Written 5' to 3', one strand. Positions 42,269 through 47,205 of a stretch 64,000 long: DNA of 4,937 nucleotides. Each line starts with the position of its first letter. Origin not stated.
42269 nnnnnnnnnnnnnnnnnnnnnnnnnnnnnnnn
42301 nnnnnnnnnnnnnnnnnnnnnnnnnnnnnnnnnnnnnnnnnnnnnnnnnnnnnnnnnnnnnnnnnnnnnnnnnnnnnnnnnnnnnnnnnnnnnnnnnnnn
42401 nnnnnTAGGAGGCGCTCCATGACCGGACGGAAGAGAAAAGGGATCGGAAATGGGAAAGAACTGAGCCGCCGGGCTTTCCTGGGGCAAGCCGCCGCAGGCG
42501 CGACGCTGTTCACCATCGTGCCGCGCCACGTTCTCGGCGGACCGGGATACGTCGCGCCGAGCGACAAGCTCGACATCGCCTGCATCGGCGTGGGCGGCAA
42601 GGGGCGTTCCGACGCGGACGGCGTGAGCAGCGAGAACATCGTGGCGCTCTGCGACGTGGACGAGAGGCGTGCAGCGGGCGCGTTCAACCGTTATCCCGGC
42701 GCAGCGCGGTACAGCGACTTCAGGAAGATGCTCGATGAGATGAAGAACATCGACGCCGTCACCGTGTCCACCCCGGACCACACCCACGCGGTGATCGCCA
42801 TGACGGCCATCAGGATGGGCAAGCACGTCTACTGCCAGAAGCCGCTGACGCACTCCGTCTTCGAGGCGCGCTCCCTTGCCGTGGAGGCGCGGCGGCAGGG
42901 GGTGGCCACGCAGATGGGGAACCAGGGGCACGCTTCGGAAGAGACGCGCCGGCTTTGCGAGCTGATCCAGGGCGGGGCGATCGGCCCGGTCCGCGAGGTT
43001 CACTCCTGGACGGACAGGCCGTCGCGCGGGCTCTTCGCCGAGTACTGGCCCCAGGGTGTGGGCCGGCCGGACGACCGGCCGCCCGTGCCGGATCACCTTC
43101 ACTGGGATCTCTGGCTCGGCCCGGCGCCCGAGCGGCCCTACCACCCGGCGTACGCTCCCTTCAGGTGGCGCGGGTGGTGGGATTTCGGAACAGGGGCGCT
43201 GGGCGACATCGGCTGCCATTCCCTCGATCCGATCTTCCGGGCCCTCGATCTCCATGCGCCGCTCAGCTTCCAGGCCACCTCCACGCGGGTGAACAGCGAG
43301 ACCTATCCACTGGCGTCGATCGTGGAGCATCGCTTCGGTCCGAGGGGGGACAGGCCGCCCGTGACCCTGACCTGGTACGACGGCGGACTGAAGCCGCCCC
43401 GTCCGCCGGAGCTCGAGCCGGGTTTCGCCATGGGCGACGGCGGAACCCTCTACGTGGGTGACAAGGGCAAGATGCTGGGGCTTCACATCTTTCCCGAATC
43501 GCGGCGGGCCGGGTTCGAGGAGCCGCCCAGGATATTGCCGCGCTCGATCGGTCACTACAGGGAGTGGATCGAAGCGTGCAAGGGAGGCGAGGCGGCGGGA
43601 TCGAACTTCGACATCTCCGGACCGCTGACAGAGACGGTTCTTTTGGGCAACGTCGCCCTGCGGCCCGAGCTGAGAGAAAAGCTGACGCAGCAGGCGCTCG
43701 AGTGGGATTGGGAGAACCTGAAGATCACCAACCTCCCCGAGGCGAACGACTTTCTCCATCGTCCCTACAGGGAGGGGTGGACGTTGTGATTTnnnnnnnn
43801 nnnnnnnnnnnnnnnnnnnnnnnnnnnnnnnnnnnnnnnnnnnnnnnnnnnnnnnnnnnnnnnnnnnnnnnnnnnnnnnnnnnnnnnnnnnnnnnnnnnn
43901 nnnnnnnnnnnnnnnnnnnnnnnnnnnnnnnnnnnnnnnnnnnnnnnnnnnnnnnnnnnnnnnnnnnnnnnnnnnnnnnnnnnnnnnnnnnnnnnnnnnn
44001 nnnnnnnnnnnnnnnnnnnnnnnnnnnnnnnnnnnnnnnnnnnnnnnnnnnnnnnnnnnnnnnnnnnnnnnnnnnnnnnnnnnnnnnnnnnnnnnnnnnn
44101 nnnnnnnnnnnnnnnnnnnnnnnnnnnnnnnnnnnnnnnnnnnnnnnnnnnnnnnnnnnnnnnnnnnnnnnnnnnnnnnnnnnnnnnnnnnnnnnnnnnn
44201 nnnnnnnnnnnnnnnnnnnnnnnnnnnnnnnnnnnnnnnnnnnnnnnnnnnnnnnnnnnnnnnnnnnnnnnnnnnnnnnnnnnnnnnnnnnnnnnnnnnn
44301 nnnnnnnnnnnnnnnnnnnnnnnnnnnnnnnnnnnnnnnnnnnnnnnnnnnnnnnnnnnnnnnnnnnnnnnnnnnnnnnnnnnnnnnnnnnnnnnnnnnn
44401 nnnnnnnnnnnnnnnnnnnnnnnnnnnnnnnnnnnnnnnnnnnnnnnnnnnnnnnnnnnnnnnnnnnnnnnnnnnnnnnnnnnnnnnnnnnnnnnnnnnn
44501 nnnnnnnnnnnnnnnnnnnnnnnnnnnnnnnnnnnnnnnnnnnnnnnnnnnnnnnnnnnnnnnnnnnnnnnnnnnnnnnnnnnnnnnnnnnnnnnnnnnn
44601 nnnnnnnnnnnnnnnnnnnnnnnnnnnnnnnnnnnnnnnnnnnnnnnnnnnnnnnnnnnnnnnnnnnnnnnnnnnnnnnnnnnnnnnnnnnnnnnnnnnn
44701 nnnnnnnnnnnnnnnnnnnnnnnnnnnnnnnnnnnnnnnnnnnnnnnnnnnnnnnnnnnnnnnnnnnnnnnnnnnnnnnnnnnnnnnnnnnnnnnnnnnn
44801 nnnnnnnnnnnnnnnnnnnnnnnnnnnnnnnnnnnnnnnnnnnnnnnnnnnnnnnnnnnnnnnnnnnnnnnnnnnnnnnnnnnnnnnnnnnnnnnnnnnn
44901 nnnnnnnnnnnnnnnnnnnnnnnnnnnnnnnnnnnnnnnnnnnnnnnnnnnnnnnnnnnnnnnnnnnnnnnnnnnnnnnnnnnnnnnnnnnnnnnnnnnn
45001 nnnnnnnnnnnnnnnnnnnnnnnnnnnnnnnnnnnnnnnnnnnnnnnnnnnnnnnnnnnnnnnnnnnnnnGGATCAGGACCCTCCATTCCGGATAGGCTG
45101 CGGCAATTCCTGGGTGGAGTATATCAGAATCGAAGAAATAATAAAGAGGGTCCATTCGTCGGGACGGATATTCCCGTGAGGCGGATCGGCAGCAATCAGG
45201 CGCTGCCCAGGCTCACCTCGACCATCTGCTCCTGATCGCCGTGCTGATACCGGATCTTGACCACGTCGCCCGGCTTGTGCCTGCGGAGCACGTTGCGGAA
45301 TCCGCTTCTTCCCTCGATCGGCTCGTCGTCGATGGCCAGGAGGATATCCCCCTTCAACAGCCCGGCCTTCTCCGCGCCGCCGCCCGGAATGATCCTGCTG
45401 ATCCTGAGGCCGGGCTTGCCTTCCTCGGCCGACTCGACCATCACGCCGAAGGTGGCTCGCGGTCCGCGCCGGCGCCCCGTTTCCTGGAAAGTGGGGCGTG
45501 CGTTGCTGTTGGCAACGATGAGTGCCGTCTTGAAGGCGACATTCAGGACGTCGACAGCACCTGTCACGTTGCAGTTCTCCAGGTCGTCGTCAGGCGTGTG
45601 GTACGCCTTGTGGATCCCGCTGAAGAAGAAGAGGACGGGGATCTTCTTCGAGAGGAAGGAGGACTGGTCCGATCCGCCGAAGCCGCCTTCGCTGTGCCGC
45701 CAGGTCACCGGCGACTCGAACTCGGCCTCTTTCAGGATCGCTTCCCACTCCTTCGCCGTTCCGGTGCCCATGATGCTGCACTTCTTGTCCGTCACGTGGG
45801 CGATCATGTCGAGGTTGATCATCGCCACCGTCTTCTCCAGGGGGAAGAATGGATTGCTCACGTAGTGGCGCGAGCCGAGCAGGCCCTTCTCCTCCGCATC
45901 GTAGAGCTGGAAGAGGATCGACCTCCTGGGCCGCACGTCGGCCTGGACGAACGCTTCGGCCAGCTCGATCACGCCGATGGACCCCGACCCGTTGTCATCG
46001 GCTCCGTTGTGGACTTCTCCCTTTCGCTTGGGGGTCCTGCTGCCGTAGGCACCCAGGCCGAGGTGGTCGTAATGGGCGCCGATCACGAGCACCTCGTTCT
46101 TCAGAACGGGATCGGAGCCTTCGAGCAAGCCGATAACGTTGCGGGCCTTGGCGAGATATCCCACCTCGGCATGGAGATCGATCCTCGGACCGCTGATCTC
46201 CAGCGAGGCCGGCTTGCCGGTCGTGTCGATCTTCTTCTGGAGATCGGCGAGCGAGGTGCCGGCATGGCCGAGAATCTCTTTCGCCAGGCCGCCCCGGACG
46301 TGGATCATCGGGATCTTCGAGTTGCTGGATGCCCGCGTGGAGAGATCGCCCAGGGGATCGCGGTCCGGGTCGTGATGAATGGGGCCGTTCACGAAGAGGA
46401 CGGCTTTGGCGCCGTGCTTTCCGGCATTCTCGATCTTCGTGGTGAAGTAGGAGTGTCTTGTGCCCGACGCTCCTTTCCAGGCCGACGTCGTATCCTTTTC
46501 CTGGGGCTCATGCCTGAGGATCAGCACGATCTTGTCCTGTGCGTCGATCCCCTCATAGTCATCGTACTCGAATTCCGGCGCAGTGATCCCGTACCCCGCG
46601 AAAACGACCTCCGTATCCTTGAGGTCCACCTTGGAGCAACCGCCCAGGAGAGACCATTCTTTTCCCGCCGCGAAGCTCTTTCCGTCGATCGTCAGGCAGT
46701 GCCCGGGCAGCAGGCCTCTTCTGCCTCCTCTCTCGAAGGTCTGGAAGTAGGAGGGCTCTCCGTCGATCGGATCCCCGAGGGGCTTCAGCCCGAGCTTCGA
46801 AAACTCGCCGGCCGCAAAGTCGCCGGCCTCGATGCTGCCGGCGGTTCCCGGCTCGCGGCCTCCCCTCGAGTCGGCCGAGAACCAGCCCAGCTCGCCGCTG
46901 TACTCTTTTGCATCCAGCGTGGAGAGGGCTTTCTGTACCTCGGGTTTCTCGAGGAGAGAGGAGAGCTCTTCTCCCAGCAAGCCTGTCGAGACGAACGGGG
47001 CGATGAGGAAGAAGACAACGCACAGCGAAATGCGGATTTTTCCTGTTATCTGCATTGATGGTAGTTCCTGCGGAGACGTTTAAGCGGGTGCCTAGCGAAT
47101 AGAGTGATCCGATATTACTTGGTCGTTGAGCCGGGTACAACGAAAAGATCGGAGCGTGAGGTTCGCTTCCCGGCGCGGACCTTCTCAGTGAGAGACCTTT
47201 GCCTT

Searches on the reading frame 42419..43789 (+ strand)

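Call 23: search_protein_families(library=pfam, proteins=[window:42419-43789:+], max_evalue=0.00001)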
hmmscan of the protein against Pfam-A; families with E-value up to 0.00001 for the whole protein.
window:42419-43789:+ (456 aa): 3 families
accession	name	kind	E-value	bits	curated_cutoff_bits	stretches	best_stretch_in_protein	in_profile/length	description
PF01408.29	GFO_IDH_MocA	-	2.7e-18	67.2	24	1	53-167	3-119/120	Oxidoreductase family, NAD-binding Rossmann fold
PF19051.5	GFO_IDH_MocA_C2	-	5.2e-17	62.6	23.3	1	221-276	46-101/254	Oxidoreductase family, C-terminal alpha/beta domain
PF22725.1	GFO_IDH_MocA_C3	-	4.7e-06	27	27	0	243-272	29-57/124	GFO/IDH/MocA C-terminal domain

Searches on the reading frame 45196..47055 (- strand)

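Call 23: search_protein_families(library=pfam, proteins=[window:45196-47055:-], max_evalue=0.00001)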
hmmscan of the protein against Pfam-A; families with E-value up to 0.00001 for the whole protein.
window:45196-47055:- (619 aa): 6 families
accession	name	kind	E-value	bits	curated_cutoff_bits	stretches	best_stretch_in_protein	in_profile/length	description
PF04389.22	Peptidase_M28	-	7.1e-42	143.8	21.3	1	306-506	1-188/193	Peptidase family M28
PF13180.12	PDZ_2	-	4.7e-13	49.7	27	1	537-616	4-80/80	PDZ domain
PF00595.29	PDZ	-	1.6e-08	35.2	23.2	1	532-601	8-78/81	PDZ domain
PF17820.7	PDZ_6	-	4.8e-08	33.1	27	1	552-601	2-50/54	PDZ domain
PF01546.33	Peptidase_M20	-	3.7e-06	27.4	24.6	0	325-493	2-189/206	Peptidase family M20/M25/M40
PF02225.27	PA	-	4e-06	27.3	23.9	0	156-259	18-93/95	PA domain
